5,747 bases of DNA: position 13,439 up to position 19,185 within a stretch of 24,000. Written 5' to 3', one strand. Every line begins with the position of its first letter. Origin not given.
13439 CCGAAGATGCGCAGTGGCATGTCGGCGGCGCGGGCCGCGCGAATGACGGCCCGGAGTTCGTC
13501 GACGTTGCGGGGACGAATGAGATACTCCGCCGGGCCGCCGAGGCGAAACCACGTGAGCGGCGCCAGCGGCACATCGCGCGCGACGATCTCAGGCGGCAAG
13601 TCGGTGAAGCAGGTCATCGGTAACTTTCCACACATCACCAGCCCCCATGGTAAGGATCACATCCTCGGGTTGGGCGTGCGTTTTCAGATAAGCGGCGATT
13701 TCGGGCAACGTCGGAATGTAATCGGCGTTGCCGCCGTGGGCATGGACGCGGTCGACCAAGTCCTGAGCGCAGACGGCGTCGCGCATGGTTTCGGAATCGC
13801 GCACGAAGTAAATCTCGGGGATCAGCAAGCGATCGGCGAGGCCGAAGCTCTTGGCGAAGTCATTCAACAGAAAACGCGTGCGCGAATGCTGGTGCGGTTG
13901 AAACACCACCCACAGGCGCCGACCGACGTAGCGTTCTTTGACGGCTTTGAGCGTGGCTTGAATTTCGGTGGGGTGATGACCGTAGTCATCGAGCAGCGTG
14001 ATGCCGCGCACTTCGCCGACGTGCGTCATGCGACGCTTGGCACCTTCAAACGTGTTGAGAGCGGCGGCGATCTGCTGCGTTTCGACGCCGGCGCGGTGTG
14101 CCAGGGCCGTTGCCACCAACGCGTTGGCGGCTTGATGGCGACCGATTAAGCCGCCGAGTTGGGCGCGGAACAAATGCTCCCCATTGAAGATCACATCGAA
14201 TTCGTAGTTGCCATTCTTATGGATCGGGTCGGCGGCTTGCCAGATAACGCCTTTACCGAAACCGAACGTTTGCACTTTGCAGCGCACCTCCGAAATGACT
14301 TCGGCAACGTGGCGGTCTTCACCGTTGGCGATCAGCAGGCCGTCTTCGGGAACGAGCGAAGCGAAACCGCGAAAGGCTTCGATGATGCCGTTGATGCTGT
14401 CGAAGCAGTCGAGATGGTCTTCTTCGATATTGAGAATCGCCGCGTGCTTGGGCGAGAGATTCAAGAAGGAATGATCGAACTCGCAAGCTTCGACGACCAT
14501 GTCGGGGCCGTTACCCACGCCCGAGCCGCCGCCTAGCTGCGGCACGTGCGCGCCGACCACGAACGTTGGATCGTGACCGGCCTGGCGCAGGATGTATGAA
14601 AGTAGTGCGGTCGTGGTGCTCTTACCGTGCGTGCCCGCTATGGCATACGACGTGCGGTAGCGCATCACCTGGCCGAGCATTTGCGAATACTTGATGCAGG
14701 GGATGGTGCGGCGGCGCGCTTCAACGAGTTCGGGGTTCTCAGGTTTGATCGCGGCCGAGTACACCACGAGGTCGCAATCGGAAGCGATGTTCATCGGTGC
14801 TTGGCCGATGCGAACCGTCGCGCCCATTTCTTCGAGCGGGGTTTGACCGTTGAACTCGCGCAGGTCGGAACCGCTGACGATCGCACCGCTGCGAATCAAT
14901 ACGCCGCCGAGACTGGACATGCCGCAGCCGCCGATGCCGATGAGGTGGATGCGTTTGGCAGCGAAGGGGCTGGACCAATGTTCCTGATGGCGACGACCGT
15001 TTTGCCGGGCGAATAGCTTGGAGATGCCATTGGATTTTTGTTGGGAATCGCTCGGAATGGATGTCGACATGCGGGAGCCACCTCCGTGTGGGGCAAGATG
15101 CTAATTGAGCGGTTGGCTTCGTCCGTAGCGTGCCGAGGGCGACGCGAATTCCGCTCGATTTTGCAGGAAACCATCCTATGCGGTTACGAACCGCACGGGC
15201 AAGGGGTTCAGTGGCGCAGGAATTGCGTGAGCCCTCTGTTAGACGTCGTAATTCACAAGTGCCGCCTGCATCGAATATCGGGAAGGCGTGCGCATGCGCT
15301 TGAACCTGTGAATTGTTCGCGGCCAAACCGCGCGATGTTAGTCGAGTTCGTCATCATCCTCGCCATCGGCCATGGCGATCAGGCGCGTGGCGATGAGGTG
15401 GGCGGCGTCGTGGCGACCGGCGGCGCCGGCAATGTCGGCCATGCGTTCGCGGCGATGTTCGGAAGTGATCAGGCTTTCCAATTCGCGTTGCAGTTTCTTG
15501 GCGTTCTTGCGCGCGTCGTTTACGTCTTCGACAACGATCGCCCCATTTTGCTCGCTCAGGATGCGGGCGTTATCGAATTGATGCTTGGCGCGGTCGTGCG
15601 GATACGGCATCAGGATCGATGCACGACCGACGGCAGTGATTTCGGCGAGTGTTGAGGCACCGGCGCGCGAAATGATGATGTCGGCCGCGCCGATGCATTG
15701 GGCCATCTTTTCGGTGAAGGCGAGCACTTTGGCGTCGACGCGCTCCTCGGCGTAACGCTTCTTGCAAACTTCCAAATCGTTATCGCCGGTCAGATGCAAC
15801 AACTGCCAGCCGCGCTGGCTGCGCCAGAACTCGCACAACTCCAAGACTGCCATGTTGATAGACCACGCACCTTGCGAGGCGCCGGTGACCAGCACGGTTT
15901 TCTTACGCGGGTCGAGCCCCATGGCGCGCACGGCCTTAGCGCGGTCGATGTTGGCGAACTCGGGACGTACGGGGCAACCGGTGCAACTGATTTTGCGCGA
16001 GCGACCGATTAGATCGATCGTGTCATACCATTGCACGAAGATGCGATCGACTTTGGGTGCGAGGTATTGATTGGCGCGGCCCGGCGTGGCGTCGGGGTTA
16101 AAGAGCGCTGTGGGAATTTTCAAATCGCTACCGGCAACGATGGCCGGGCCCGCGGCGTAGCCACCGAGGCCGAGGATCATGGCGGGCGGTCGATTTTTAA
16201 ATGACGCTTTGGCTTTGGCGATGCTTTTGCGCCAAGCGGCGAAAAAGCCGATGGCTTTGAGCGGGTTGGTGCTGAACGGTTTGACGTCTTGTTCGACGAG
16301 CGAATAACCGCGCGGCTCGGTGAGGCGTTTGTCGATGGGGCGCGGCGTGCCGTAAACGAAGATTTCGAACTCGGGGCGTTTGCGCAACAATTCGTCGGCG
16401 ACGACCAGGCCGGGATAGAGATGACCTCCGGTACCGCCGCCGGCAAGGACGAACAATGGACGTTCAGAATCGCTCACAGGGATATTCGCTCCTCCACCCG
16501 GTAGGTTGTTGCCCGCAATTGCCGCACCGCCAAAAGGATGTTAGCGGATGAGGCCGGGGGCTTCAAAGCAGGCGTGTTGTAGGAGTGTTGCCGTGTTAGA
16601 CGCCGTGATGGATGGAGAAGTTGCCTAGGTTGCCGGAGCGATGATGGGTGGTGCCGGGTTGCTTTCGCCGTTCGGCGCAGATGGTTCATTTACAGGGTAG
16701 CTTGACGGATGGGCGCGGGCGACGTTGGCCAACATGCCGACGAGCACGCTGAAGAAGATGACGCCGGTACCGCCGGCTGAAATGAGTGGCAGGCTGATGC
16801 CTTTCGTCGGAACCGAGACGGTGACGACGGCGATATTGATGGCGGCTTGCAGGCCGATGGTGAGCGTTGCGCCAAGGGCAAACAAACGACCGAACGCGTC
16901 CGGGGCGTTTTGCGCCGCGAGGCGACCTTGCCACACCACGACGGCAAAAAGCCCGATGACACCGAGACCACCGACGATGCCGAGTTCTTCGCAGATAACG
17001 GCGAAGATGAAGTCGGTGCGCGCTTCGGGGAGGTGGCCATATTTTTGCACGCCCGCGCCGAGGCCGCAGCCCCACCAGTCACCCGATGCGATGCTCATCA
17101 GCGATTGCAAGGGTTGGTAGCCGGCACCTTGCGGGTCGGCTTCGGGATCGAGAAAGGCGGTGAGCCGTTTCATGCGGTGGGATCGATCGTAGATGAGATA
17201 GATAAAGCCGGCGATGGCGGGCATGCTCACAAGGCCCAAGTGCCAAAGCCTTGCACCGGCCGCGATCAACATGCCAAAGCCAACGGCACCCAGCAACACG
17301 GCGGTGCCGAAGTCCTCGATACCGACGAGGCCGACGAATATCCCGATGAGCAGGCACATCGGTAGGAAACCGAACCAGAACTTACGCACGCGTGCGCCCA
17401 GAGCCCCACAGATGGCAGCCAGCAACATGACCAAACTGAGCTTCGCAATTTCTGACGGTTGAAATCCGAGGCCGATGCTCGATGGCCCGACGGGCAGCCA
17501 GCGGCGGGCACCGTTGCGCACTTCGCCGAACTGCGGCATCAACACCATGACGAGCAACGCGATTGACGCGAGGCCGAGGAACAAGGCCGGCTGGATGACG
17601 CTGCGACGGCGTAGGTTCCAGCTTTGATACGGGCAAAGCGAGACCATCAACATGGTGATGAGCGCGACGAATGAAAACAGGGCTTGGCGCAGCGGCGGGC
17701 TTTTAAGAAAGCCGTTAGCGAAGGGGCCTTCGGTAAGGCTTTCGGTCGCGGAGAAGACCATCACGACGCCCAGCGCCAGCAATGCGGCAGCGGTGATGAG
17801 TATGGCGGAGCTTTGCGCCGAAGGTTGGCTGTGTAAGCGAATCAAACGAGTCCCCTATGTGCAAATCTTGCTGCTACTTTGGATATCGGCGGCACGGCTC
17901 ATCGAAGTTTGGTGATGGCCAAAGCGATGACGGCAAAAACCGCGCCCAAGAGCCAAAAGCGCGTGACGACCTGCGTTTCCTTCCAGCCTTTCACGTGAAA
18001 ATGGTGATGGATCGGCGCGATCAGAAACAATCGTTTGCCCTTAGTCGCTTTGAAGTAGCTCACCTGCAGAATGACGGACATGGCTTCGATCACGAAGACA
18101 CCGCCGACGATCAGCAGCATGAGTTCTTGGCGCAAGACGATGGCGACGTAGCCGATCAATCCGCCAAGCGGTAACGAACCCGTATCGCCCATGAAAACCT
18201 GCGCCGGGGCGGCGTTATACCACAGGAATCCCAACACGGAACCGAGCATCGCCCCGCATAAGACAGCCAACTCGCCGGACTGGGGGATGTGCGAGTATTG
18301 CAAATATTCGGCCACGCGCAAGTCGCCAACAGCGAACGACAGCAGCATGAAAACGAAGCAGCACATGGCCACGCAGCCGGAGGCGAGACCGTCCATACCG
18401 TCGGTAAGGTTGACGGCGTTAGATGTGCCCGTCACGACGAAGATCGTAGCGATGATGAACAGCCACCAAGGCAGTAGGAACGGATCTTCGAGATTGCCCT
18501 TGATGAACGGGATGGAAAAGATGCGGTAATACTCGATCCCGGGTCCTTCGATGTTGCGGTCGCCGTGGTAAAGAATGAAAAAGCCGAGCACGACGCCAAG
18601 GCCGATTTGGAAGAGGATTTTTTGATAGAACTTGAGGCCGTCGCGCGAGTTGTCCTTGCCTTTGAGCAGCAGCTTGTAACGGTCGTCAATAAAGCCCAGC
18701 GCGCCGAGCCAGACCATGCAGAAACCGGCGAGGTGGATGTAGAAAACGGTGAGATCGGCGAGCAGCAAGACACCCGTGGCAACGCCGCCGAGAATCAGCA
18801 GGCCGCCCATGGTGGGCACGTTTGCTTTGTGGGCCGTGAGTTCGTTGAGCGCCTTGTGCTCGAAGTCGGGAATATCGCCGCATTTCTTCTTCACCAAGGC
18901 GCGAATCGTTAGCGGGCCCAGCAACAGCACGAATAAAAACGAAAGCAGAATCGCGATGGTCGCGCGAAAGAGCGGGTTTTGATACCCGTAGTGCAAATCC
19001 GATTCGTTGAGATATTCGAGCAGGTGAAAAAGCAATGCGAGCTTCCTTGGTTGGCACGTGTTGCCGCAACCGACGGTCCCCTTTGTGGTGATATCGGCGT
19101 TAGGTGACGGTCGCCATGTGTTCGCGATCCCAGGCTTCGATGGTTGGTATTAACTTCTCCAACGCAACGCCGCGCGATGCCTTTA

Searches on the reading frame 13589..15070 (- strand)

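Call 30: search_protein_families(library=pfam, proteins=[window:13589-15070:-], max_evalue=0.001)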
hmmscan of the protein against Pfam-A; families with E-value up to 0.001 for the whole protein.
window:13589-15070:- (493 aa): 3 families
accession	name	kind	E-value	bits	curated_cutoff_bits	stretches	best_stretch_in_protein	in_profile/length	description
PF02875.26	Mur_ligase_C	-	1e-22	81.8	28.4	1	346-478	1-127/127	Mur ligase, glutamate ligase domain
PF08245.18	Mur_ligase_M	-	2.5e-22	80.2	24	1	144-324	1-200/200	Mur ligase middle domain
PF01225.30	Mur_ligase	-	3.4e-22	79.1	21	1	40-138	1-93/95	Mur ligase family, catalytic domain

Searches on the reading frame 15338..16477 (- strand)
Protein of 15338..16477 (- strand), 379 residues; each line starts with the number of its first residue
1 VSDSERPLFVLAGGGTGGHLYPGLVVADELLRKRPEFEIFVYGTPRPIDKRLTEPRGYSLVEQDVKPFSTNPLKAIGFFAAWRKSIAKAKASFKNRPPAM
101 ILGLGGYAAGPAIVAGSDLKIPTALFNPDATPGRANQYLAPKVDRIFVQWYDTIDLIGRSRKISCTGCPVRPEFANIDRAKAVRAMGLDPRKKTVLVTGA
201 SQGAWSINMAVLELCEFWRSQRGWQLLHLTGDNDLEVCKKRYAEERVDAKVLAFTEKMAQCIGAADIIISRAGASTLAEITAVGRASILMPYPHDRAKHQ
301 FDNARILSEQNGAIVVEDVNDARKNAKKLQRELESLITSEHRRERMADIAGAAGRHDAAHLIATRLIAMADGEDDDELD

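Call 30: search_protein_families(library=pfam, proteins=[window:15338-16477:-], max_evalue=0.001)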
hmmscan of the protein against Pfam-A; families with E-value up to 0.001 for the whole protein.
window:15338-16477:- (379 aa): 2 families
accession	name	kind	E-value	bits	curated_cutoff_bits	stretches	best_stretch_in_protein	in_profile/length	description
PF04101.22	Glyco_tran_28_C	-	3e-32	112.4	22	1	194-360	1-164/166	Glycosyltransferase family 28 C-terminal domain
PF03033.26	Glyco_transf_28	-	2.7e-19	70.1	26.2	1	9-147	1-138/139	Glycosyltransferase family 28 N-terminal domain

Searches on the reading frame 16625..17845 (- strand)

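Call 30: search_protein_families(library=pfam, proteins=[window:16625-17845:-], max_evalue=0.001)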
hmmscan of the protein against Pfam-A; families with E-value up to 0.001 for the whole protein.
window:16625-17845:- (406 aa): 1 family
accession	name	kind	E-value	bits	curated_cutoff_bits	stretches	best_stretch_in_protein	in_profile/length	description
PF01098.24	FTSW_RODA_SPOVE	-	5.7e-85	285.9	26.4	1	15-378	4-353/356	Cell cycle protein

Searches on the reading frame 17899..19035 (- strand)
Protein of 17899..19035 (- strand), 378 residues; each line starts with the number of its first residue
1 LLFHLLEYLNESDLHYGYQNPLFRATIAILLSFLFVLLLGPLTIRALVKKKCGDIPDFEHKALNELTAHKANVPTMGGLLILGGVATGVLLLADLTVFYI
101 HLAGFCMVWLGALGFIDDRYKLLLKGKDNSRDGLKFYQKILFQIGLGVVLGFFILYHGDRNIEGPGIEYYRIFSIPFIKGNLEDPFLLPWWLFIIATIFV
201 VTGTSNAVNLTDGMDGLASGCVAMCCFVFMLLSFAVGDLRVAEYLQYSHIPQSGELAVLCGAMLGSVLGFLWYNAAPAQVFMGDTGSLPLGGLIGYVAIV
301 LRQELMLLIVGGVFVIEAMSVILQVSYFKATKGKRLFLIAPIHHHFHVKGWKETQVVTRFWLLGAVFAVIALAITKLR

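Call 30: search_protein_families(library=pfam, proteins=[window:17899-19035:-], max_evalue=0.001)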
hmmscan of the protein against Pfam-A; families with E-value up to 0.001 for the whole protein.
window:17899-19035:- (378 aa): 1 family
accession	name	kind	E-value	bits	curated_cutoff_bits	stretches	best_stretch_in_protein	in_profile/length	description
PF00953.26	Glycos_transf_4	-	6.7e-34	117.6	27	1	105-301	6-159/160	Glycosyl transferase family 4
